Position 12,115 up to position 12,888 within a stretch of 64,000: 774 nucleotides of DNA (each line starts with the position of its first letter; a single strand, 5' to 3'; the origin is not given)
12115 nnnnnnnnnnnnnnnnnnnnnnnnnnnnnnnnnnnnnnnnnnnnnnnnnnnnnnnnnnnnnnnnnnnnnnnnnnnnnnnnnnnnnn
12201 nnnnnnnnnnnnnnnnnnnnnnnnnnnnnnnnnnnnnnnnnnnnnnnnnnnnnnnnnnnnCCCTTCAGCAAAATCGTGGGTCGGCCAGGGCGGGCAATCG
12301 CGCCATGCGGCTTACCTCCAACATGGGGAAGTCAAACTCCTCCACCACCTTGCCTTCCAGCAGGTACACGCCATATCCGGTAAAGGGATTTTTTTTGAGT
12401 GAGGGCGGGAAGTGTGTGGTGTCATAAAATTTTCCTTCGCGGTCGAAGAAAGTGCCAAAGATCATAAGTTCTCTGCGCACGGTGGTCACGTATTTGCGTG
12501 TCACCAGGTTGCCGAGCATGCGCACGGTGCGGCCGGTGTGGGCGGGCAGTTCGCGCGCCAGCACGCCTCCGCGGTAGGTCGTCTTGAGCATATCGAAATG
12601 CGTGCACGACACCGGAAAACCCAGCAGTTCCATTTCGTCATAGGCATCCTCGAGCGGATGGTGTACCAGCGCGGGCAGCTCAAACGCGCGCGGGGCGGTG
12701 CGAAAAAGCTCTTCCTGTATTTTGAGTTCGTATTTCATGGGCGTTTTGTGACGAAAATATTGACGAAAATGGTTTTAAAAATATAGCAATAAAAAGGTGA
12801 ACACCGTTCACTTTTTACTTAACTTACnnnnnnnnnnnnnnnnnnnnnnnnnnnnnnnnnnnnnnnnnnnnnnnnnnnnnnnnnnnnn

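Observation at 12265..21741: DnaE2/ImuC-like error-prone polymerase gene split cleanly by a ~6.5 kb AT-rich island of T9SS cargo genes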

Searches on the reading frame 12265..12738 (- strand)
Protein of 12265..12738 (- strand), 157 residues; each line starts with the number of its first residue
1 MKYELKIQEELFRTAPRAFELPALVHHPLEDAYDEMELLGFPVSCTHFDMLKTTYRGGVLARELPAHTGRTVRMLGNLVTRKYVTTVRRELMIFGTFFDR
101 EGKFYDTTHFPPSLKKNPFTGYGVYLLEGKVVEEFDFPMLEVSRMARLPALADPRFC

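Call 3: search_protein_families(library=pfam, proteins=[window:12265-12738:-], max_evalue=0.01)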
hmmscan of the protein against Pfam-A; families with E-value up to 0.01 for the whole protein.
window:12265-12738:- (157 aa): 0 families

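Call 6: find_homologous_proteins(query=window:12265-12738:-)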
Query window:12265-12738:- (157 aa): 111 proteins with E <= 0.001 among 205 candidates.
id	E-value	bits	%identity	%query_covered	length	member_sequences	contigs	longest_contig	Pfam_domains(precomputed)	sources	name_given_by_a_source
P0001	1.1e-101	355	100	100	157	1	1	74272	-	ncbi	-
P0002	6.6e-66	239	71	98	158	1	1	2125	-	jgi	jgi:error-prone DNA polymerase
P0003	9.9e-57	209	63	94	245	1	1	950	PF14579.13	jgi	jgi:DNA polymerase-3 subunit alpha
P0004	2.7e-54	201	62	95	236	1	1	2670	PF14579.13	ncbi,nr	ncbi:MAG: hypothetical protein PHN94_13800, partial [Bacteroidales bacterium]|nr:hypothetical protei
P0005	1.9e-53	198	62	94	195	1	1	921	-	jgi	jgi:DNA polymerase-3 subunit alpha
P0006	3.0e-53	198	58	95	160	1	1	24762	-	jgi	jgi:hypothetical protein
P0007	1.6e-52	195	61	92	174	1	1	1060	-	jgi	jgi:hypothetical protein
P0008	2.0e-51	192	60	96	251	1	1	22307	PF14579.13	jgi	jgi:DNA polymerase-3 subunit alpha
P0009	3.6e-51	191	63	86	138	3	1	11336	-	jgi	jgi:hypothetical protein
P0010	3.6e-51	191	59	94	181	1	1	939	-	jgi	jgi:DNA polymerase-3 subunit alpha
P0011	4.4e-51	191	59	94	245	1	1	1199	PF14579.13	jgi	jgi:DNA polymerase III alpha subunit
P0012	5.0e-51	190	62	93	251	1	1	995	PF14579.13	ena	-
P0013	7.5e-51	190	62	92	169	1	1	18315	-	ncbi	ncbi:MAG: hypothetical protein R6W71_12650, partial [Bacteroidales bacterium]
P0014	7.6e-51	190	60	92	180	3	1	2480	-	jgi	jgi:hypothetical protein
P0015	7.9e-51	190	61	92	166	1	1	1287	-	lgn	-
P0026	3.0e-49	185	62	83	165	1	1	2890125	-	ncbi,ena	-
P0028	4.3e-49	184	58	96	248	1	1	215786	PF14579.13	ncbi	ncbi:MAG: hypothetical protein U0T82_04470 [Bacteroidales bacterium]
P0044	6.3e-47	177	58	93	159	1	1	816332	-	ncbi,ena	-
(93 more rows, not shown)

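Call 8: find_encoding_contigs(protein=P0026, flank=10000, max_places=3)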
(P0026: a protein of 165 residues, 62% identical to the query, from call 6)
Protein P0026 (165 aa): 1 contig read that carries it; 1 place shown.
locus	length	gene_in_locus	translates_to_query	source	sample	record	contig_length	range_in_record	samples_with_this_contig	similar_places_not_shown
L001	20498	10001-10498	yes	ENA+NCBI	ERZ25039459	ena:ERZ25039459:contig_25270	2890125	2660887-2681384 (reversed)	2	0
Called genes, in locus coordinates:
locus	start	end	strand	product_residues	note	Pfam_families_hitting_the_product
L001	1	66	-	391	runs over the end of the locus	-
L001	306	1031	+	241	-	-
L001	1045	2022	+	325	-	PF01073:3Beta_HSD, PF01370:Epimerase, PF02719:Polysacc_synt_2, PF04321:RmlD_sub_bind, PF05368:NmrA, PF13460:NAD_binding_10, PF16363:GDP_Man_Dehyd, PF07993:NAD_binding_4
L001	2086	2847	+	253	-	PF02544:Steroid_dh, PF06966:DUF1295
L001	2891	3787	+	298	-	PF01545:Cation_efflux, PF16916:ZT_dimer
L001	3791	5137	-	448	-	PF00929:RNase_T, PF13482:RNase_H_2 (faint), PF01541:GIY-YIG (weak), PF27096:UvrC_M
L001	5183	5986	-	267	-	PF01381:HTH_3, PF12844:HTH_19 (weak), PF13560:HTH_31 (weak), PF00717:Peptidase_S24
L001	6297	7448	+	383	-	PF00817:IMS, PF11799:IMS_C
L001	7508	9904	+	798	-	PF02811:PHP, PF07733:DNA_pol3_alpha, PF17657:DNA_pol3_finger, PF14579:HHH_6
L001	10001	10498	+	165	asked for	-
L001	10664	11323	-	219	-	PF01370:Epimerase, PF05368:NmrA, PF13460:NAD_binding_10, PF08732:HIM1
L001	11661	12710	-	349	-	PF03544:TonB_C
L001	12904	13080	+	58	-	-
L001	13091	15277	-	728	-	PF00266:Aminotran_5, PF01212:Beta_elim_lyase (weak), PF01041:DegT_DnrJ_EryC1, PF00586:AIRS, PF02769:AIRS_C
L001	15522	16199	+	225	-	PF02779:Transket_pyr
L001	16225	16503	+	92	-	PF02780:Transketolase_C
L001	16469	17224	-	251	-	PF01416:PseudoU_synth_1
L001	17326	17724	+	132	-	PF08753:NikR_C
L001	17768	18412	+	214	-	PF13620:CarboxypepD_reg, PF13715:CarbopepD_reg_2, PF07715:Plug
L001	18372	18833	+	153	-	PF07715:Plug (weak)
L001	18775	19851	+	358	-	PF00593:TonB_dep_Rec_b-barrel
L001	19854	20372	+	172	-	PF02663:FmdE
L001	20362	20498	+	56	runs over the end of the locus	-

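Call 9: find_encoding_contigs(protein=P0044, flank=10000, max_places=3)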
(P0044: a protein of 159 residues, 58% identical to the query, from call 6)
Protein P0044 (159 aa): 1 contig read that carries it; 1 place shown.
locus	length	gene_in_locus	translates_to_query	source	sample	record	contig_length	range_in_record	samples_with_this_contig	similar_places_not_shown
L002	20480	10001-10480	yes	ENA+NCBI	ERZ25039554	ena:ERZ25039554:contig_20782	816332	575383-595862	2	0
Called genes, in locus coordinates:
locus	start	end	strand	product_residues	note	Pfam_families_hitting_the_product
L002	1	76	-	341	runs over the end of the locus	PF01522:Polysacc_deac_1 (weak)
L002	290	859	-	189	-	PF01578:Cytochrom_C_asm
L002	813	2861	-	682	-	PF05140:ResB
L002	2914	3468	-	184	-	PF01625:PMSR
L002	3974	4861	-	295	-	-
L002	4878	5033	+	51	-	-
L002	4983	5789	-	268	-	PF01381:HTH_3, PF13560:HTH_31 (weak), PF00717:Peptidase_S24 (weak)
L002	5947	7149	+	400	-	PF00817:IMS, PF21999:IMS_HHH_1 (faint), PF11799:IMS_C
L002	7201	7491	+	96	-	-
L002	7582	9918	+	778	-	PF02811:PHP, PF07733:DNA_pol3_alpha, PF17657:DNA_pol3_finger, PF14579:HHH_6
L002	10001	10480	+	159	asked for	-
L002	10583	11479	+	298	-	PF00196:GerE, PF08281:Sigma70_r4_2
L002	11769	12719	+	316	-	PF00144:Beta-lactamase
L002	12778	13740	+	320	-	-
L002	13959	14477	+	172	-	PF01223:Endonuclease_NS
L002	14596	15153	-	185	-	-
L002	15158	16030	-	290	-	PF02629:CoA_binding, PF13380:CoA_binding_2, PF13607:Succ_CoA_lig, PF00549:Ligase_CoA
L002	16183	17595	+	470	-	PF10396:TrmE_N, PF12631:MnmE_helical, PF03193:RsgA_GTPase (faint), PF00009:GTP_EFTU (weak), PF00025:Arf (weak), PF01926:MMR_HSR1, PF02421:FeoB_N, PF04670:Gtr1_RagA (weak), +1 more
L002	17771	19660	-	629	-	PF07953:Toxin_R_bind_N, PF13385:Laminin_G_3, PF00144:Beta-lactamase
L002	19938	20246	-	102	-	-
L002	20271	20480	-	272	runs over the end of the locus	PF00756:Esterase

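Call 10: find_encoding_contigs(protein=P0028, flank=10000, max_places=3)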
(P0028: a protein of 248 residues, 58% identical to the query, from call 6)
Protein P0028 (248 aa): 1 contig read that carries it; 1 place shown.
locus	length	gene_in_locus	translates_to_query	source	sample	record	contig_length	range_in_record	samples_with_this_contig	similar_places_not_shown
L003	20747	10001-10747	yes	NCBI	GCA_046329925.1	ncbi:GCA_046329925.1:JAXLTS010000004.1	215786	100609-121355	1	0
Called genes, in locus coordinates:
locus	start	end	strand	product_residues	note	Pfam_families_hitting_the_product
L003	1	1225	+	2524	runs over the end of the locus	PF18174:HU-CCDC81_bac_1 (faint), PF15014:CLN5 (faint)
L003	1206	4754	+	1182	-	-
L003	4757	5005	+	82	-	-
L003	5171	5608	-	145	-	-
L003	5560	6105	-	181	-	PF09721:Exosortase_EpsH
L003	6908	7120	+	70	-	-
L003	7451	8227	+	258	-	-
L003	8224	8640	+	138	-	-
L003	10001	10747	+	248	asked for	PF14579:HHH_6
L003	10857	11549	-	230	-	PF02965:Met_synt_B12 (weak)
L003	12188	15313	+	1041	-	PF13620:CarboxypepD_reg, PF13715:CarbopepD_reg_2, PF23591:CILP (weak), PF07715:Plug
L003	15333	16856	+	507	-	PF12771:SusD-like_2, PF12741:SusD-like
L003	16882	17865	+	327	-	PF16343:DUF4973, PF08522:BT_3987-like_N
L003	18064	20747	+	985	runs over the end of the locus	PF13620:CarboxypepD_reg, PF13715:CarbopepD_reg_2, PF07715:Plug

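Call 13: find_encoding_contigs(protein=P0001, flank=10000, max_places=5)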
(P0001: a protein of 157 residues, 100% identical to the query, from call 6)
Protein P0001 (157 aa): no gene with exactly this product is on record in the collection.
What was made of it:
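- Tried and rejected: The source contig is not indexed (call 13).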

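Call 19: find_encoding_contigs(protein=P0002, flank=10000, max_places=5)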
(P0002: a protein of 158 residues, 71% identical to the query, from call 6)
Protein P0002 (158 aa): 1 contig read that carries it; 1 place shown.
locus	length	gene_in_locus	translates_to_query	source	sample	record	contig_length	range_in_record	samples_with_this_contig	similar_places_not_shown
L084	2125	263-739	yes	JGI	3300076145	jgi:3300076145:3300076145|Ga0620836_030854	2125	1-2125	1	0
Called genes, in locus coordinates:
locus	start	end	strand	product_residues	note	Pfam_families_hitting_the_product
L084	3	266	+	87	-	?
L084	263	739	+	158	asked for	-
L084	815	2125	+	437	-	?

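Call 20: find_encoding_contigs(protein=P0006, flank=10000, max_places=3)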
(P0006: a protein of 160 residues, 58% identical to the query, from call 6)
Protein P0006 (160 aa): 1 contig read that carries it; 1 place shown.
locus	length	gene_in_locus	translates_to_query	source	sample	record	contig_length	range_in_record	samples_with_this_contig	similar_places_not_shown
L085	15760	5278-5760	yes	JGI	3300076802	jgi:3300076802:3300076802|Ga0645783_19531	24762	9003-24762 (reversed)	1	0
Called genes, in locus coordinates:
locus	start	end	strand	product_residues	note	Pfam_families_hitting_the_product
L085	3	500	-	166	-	?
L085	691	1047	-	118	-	-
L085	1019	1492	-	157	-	PF12844:HTH_19, PF13560:HTH_31 (weak), PF01381:HTH_3, PF13443:HTH_26 (weak)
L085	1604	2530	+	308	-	PF00817:IMS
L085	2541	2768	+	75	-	-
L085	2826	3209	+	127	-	PF02811:PHP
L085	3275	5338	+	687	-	PF07733:DNA_pol3_alpha, PF12836:HHH_3 (faint), PF17657:DNA_pol3_finger, PF14579:HHH_6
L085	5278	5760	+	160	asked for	-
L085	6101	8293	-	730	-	PF13328:HD_4, PF04607:RelA_SpoT, PF02824:TGS, PF28438:RelA_RIS, PF13291:ACT_4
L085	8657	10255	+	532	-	PF03606:DcuC, PF03806:ABG_transport (weak)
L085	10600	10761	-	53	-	-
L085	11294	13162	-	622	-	PF00884:Sulfatase, PF16347:SGSH_C (faint), PF14707:Sulfatase_C (weak)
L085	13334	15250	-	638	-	PF05448:AXE1 (weak), PF01738:DLH, PF02129:Peptidase_S15 (weak), PF20434:BD-FAE, PF12146:Hydrolase_4 (faint), PF00326:Peptidase_S9, PF07859:Abhydrolase_3 (faint)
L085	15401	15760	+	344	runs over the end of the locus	PF01757:Acyl_transf_3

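Call 23: find_related_loci(query=window:12265-12738:-, collection=metagenome_contigs, flank=10000)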
Query window:12265-12738:- (157 aa) in metagenome_contigs; peptide patterns used: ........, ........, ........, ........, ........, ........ (x = any residue, [..] = any of these).
192 stretches matched a pattern; 89 encode a relative of the query (tblastn E <= 1e-3); the best 80 are kept; 80 distinct loci.
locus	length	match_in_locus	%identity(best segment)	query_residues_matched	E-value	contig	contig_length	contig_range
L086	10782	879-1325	65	8-156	2e-61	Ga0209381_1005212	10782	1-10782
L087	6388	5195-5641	64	8-156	1e-60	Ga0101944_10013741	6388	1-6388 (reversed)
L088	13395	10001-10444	60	8-155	1e-60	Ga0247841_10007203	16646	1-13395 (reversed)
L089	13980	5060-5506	65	8-156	8e-61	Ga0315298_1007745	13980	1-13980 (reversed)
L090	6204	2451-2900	62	7-156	9e-60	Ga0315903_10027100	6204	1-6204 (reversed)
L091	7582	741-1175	62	11-155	2e-59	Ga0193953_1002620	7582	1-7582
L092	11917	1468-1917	59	7-156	5e-59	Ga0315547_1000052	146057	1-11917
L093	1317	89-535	63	8-156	7e-62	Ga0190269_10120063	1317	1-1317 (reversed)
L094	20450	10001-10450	59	7-156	5e-59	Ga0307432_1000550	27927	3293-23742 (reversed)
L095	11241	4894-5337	59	8-155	8e-58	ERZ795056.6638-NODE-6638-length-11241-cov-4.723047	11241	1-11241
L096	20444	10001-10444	59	8-155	8e-58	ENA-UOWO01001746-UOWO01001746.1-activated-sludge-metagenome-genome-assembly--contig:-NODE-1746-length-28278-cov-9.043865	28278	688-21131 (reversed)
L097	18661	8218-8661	59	8-155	8e-58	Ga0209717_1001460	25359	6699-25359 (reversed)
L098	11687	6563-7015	62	11-157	2e-57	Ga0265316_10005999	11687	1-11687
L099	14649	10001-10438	60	11-156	1e-56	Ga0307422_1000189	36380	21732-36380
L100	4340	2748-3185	60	11-156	8e-57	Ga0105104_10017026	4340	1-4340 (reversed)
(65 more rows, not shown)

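Call 55: search_protein_families(library=ncbifam, proteins=[window:12265-12738:-], max_evalue=0.001)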
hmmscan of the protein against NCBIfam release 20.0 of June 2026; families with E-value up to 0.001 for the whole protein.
window:12265-12738:- (157 aa): 0 families

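Call 58: search_solved_structures(query=A3, max_evalue=1, show_alignments=1)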
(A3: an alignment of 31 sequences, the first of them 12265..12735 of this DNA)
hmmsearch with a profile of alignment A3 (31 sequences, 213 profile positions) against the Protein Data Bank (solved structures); distinct sequences matched with E-value up to 1: 3.
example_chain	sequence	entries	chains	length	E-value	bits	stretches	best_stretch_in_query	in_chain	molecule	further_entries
5wyk_AE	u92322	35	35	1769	0.22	14.4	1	138-167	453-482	U3 small nucleolar RNA-associated protein 10 | Utp10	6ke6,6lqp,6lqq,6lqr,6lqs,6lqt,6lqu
5wyj_AE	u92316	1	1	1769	0.33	13.8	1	138-167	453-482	U3 small nucleolar RNA-associated protein 10,Utp10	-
5wlc_LM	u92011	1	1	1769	0.34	13.8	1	139-167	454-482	Utp10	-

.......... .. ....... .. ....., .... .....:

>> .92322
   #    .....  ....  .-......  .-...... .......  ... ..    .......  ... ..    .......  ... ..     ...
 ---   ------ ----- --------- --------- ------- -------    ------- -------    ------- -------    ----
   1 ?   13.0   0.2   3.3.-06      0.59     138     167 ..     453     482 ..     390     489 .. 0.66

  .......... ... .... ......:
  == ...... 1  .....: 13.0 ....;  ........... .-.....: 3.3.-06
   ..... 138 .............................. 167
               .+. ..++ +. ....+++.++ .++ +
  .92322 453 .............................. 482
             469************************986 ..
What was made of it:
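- Tried and rejected: None was found (call 58), so the fold was used instead.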

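Call 64: predict_structure(alignment_id=A3)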
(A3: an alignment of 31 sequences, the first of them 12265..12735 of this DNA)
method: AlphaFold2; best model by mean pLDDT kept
length: 156 residues; sequences in the alignment: 31
mean_pLDDT: 87.5   pTM: 0.70
mean pLDDT of the five models: 87.5, 87.0, 86.8, 86.6, 86.5
residues with pLDDT >= 90: 102; 70-90: 35; 50-70: 16; < 50: 3
segments of 3 or more residues with pLDDT < 50: 1-3
pLDDT, mean of each block of 10 residues (from residue 1): 51 75 84 74 80 94 98 97 96 97 96 92 97 95 96 72
secondary structure, 60 per line:
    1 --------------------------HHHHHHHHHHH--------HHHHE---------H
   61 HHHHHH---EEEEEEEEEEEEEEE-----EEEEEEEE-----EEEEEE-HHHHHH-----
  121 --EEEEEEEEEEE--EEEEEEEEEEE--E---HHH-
elements in order: H27-37 H46-49 H60-66 E70-84 E90-97 E103-108 H110-115 E123-133 E136-146
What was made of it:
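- Checked: It folds as an OB barrel (AF2 pLDDT 87.5, call 64).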

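Call 66: fold_search(model_id=the predicted structure, library=pdb)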
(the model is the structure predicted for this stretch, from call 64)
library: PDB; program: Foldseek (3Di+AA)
matches with E <= 10: 1249; with E <= 0.001: 34
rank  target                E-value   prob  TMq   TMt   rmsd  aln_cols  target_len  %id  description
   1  9qbr                  2.3e-05  1.00  0.47  0.18   9.9       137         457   13  CRYSTAL STRUCTURE OF LYSYL-TRNA SYNTHETASE FROM Mycobacterium tuberculosis COMPLEXED WITH L-LYSINE AND INHIBITOR DDD0199 (released 2025-08-13)
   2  3kfu_C                2.4e-05  1.00  0.45  0.19   3.0       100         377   21  Crystal structure of the transamidosome (released 2010-08-25)
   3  7pu7_A                2.4e-05  1.00  0.50  0.08   7.9       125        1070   15  DNA polymerase from M. tuberculosis (released 2022-02-23)
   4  1n9w_B                3.1e-05  1.00  0.48  0.22   3.4       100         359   22  Crystal structure of the non-discriminating and archaeal-type aspartyl-tRNA synthetase from Thermus thermophilus (released 2003-04-08)
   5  3kfu_A                3.1e-05  1.00  0.43  0.19   4.2       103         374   21  Crystal structure of the transamidosome (released 2010-08-25)
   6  5vl1_B                4.2e-05  1.00  0.49  0.17   9.5       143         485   15  Crystal Structure of Lysyl-tRNA Synthetase from Mycobacterium ulcerans complexed with L-lysine (released 2017-05-10)
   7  6aqg_D                5.3e-05  1.00  0.48  0.17   9.6       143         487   14  Crystal Structure of Lysyl-tRNA Synthetase from Mycobacterium ulcerans complexed with L-lysine and Cladosporin (released 2017-08-30)
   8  5vl1_A                5.7e-05  1.00  0.46  0.17   9.6       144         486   16  Crystal Structure of Lysyl-tRNA Synthetase from Mycobacterium ulcerans complexed with L-lysine (released 2017-05-10)
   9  5vl1_C                7.2e-05  1.00  0.46  0.17   9.8       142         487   17  Crystal Structure of Lysyl-tRNA Synthetase from Mycobacterium ulcerans complexed with L-lysine (released 2017-05-10)
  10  3dm3_A                7.7e-05  1.00  0.39  0.57   4.0        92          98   12  Crystal structure of a domain of a Replication factor A protein, from Methanocaldococcus jannaschii. NorthEast Structu (released 2008-08-26)
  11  6aqg_C                8.1e-05  1.00  0.49  0.17   9.4       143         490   15  Crystal Structure of Lysyl-tRNA Synthetase from Mycobacterium ulcerans complexed with L-lysine and Cladosporin (released 2017-08-30)
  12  9qc3                  9.2e-05  1.00  0.45  0.17   9.5       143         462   14  CRYSTAL STRUCTURE OF LYSYL-TRNA SYNTHETASE FROM Mycobacterium tuberculosis COMPLEXED WITH L-LYSINE AND INHIBITOR DDD0199 (released 2025-08-13)
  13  5vl1_D                1.0e-04  1.00  0.46  0.17   9.8       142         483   17  Crystal Structure of Lysyl-tRNA Synthetase from Mycobacterium ulcerans complexed with L-lysine (released 2017-05-10)
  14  7qh8                  1.5e-04  1.00  0.46  0.17  10.3       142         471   13  CRYSTAL STRUCTURE OF LYSYL-TRNA SYNTHETASE FROM Mycobacterium tuberculosis COMPLEXED WITH L-LYSINE (released 2022-10-19)
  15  2pqa_D                2.7e-04  1.00  0.44  0.59   4.0        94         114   15  Crystal Structure of Full-length Human RPA 14/32 Heterodimer (released 2007-11-13)
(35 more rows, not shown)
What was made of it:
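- On C-family DNA polymerase, DnaE type: AF2 model and Foldseek (calls 64, 66).
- Checked: Its fold matches the OB domains of LysRS/AspRS, RPA and M. tuberculosis DnaE1 7pu7_A (call 66).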

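Call 78: search_protein_representatives(protein=window:12265-12735:-)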
Query: 156 residues. Proteins with E-value up to 0.001 (for the whole library): 576; up to 1e-10: 289; up to 1e-30: 36. The best 150 are listed.
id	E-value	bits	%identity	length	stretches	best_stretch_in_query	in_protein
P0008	6.8e-52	191.6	60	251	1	5-155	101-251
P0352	1.4e-47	177.6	55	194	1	7-154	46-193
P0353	6.1e-47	175.5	57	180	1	13-155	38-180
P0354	1.3e-46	174.4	54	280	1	4-154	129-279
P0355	2.4e-44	167.1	54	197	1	7-155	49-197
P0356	6.9e-44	165.6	56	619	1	16-155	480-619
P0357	2.2e-43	164.0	52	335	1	7-154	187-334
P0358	6.8e-42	159.1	53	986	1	9-155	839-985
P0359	2.2e-41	157.5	47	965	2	7-149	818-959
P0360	5.6e-40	152.9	52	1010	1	9-153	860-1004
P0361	6.4e-40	152.7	51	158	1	8-154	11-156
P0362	1.1e-37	145.4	51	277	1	9-154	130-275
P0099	2.4e-37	144.4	52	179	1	8-149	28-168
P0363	4.1e-37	143.6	50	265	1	9-155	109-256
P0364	4.9e-37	143.4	48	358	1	14-150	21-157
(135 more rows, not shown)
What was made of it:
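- Tried and rejected: The representative search returned mostly fragments (call 78).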

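Call 86: search_protein_families(library=pfam, proteins=[L084:815-2125:+], max_evalue=0.01)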
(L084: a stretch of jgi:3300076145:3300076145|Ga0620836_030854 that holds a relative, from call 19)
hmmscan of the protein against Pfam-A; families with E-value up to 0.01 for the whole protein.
L084:815-2125:+ (437 aa): 1 family
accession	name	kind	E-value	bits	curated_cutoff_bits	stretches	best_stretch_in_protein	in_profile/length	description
PF13088.12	BNR_2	-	0.0013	18.6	31.4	0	159-253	165-249/277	BNR repeat-like domain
